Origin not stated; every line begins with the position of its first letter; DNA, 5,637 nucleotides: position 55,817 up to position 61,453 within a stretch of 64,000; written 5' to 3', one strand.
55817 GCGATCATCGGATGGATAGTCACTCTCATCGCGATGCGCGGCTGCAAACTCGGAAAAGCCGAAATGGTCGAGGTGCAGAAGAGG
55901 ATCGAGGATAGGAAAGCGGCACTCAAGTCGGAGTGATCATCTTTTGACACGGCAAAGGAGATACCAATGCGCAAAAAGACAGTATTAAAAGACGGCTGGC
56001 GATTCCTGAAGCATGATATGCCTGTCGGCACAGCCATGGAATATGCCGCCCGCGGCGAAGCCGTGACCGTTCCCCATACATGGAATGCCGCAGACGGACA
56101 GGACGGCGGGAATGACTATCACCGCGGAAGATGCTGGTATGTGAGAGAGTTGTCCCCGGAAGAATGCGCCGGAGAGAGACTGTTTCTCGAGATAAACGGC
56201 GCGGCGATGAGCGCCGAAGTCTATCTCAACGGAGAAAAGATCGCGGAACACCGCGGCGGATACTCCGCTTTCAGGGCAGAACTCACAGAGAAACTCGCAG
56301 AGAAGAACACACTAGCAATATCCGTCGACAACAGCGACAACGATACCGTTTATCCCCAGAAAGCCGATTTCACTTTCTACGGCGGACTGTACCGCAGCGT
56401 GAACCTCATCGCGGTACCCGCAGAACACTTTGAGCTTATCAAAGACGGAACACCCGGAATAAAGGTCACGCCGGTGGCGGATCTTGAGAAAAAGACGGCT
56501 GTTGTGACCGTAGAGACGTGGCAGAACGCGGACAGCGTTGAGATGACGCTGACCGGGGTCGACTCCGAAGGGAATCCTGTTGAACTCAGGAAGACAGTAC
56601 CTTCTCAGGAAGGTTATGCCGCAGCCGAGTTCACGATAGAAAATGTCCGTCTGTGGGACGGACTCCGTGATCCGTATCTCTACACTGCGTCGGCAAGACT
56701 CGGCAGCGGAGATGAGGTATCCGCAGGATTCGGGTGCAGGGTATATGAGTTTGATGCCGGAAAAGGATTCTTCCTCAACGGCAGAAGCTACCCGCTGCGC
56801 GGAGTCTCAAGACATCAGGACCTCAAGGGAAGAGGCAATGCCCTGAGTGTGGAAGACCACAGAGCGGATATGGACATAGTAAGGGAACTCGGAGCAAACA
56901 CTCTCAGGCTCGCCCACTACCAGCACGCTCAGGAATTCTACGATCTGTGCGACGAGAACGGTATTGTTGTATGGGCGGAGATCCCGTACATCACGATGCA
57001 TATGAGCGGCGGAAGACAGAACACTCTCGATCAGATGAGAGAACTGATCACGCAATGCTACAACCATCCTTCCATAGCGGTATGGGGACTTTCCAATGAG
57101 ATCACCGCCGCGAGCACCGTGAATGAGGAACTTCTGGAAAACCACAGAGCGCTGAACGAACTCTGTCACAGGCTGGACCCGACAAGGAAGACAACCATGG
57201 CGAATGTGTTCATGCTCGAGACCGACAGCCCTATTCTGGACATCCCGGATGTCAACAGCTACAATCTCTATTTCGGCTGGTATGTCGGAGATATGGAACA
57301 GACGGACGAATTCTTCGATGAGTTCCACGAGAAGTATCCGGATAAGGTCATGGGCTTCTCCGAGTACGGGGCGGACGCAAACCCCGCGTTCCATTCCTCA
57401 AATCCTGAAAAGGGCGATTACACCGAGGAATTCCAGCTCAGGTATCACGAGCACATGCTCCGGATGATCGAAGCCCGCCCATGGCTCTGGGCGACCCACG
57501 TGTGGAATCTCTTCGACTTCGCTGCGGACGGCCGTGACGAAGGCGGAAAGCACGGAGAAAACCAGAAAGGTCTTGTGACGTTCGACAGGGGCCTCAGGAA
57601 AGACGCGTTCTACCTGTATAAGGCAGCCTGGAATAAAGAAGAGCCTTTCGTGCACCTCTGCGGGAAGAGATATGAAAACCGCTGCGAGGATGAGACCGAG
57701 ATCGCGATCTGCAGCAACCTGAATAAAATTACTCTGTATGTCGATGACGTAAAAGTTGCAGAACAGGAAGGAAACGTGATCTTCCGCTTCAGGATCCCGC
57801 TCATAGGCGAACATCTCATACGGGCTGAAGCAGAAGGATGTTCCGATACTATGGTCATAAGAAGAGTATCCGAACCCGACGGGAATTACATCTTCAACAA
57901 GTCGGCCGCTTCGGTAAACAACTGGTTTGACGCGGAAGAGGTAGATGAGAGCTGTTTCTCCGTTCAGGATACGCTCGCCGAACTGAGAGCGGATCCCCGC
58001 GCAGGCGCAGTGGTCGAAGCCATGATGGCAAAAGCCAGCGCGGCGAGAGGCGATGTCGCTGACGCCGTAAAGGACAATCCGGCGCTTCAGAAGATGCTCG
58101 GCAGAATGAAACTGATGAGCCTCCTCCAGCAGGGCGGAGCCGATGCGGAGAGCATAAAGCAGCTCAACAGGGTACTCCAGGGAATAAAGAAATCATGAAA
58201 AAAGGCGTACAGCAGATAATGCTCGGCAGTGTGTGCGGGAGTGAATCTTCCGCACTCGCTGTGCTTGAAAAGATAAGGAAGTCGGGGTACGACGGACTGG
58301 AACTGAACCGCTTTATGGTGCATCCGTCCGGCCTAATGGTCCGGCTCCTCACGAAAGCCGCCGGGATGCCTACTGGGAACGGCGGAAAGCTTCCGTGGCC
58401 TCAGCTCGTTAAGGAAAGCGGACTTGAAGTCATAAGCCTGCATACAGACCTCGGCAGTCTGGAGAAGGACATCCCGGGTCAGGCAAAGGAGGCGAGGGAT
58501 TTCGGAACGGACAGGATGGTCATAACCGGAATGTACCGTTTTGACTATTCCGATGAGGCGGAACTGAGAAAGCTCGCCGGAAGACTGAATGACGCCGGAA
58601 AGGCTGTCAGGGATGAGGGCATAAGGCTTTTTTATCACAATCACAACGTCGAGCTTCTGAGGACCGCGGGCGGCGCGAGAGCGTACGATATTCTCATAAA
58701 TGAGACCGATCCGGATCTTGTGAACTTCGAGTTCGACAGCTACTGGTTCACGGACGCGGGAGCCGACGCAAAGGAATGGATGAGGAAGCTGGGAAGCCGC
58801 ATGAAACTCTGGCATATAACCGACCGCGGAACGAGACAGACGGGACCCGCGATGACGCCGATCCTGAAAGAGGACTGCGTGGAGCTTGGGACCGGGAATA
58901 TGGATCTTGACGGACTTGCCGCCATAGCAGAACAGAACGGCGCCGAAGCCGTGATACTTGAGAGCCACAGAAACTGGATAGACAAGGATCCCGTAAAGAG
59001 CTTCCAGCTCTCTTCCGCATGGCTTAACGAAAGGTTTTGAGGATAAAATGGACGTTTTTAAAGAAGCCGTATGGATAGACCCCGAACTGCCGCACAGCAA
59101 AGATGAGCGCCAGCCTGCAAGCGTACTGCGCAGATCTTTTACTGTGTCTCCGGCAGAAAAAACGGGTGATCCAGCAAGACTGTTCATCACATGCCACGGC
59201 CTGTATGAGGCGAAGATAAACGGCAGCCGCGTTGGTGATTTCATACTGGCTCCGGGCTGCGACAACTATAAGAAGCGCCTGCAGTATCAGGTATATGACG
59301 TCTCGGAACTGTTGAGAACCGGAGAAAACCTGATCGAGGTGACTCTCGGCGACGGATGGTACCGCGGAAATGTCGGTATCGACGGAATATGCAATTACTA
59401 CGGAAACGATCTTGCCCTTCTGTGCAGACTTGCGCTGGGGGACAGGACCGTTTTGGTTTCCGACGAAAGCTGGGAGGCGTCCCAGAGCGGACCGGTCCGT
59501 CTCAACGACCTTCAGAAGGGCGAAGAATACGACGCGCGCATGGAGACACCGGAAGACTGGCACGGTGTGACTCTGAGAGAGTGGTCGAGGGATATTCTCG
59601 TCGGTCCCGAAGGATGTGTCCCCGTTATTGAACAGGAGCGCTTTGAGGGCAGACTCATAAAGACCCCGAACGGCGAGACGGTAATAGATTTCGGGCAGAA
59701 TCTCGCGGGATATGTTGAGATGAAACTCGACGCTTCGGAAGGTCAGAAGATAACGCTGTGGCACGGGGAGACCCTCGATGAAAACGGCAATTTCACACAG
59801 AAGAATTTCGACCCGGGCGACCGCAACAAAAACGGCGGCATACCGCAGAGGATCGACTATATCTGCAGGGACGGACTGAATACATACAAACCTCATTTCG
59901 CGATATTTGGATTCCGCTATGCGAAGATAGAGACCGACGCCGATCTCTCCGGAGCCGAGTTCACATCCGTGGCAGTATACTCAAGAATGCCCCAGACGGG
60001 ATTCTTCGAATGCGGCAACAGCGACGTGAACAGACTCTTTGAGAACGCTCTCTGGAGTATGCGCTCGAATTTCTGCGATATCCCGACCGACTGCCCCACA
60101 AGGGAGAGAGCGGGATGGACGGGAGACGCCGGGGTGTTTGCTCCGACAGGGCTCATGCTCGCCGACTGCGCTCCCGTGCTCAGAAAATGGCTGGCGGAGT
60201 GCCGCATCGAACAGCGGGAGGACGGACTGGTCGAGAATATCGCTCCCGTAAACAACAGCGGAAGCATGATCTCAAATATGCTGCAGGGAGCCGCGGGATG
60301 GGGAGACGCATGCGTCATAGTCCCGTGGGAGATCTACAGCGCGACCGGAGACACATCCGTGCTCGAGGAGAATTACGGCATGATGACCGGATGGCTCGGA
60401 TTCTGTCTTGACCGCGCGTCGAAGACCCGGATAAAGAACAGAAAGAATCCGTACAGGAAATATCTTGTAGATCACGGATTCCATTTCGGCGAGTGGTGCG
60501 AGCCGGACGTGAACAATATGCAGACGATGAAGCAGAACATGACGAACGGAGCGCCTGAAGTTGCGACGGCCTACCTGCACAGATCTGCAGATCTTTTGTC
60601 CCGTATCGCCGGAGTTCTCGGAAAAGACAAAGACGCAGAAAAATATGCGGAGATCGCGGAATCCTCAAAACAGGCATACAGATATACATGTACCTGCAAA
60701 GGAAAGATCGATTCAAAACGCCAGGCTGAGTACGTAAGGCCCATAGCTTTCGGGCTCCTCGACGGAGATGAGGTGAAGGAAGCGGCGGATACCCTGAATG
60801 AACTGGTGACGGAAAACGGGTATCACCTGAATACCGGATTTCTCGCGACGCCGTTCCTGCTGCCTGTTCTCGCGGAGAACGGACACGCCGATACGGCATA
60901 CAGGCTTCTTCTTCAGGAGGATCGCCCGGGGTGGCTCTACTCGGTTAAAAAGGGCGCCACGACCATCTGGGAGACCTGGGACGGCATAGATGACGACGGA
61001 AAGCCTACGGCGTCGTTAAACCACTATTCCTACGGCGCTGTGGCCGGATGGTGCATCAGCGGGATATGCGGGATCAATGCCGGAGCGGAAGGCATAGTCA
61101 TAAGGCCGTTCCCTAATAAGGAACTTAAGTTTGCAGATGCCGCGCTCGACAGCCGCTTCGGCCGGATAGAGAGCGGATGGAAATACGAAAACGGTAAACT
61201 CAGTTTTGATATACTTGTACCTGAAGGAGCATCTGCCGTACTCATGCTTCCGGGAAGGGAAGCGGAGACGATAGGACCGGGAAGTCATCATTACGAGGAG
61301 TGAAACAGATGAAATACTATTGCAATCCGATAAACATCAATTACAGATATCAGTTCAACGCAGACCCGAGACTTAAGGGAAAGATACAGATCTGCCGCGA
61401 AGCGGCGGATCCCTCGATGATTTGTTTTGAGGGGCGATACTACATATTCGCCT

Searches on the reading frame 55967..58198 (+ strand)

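Call 47: search_protein_families(library=pfam, proteins=[window:55967-58198:+], max_evalue=0.00001)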
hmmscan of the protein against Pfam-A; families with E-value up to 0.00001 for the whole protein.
window:55967-58198:+ (743 aa): 4 families
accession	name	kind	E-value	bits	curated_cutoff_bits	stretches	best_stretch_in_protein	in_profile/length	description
PF02836.23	Glyco_hydro_2_C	-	1.9e-32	113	21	1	266-553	6-296/302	Glycosyl hydrolases family 2, TIM barrel domain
PF02837.24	Glyco_hydro_2_N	-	1.2e-09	38.7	28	1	10-151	7-169/169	Glycosyl hydrolases family 2, sugar binding domain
PF00703.27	Glyco_hydro_2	-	3.3e-07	31.5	23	1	165-258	6-109/109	Glycosyl hydrolases family 2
PF22666.2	Glyco_hydro_2_N2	-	5.1e-07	30.3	27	1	55-123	49-120/167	Glycosyl hydrolase 2 galactose-binding domain-like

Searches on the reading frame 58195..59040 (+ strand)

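Call 47: search_protein_families(library=pfam, proteins=[window:58195-59040:+], max_evalue=0.00001)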
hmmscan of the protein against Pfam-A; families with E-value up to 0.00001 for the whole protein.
window:58195-59040:+ (281 aa): 1 family
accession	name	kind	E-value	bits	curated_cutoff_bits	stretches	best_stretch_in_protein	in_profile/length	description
PF01261.30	AP_endonuc_2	-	4e-14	53.3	31.1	1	26-279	3-248/249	Xylose isomerase-like TIM barrel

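Call 64: search_protein_families(library=ncbifam, proteins=[window:58195-59040:+], max_evalue=0.00001)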
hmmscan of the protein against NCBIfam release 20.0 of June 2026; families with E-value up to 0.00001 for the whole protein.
window:58195-59040:+ (281 aa): 1 family
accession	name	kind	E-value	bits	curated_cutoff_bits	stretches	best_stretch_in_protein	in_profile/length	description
TIGR04379.1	myo_inos_iolE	equivalog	1.8e-10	40.8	290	1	120-210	124-211/290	myo-inosose-2 dehydratase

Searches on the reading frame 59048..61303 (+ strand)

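Call 47: search_protein_families(library=pfam, proteins=[window:59048-61303:+], max_evalue=0.00001)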
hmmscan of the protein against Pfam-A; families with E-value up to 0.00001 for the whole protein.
window:59048-61303:+ (751 aa): 4 families
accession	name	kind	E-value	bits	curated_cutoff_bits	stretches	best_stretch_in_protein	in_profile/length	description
PF17389.8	Bac_rhamnosid6H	-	4.9e-101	338.9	24.5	1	315-671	1-337/339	Bacterial alpha-L-rhamnosidase 6 hairpin glycosidase domain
PF08531.16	Bac_rhamnosid_N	-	4.9e-40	137.6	25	1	42-174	5-140/172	Alpha-L-rhamnosidase N-terminal domain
PF05592.18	Bac_rhamnosid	-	1.4e-19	70.4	22.2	1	205-310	2-101/102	Bacterial alpha-L-rhamnosidase concanavalin-like domain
PF17390.7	Bac_rhamnosid_C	-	1.6e-12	47.5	22.1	1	676-743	5-72/78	Bacterial alpha-L-rhamnosidase C-terminal domain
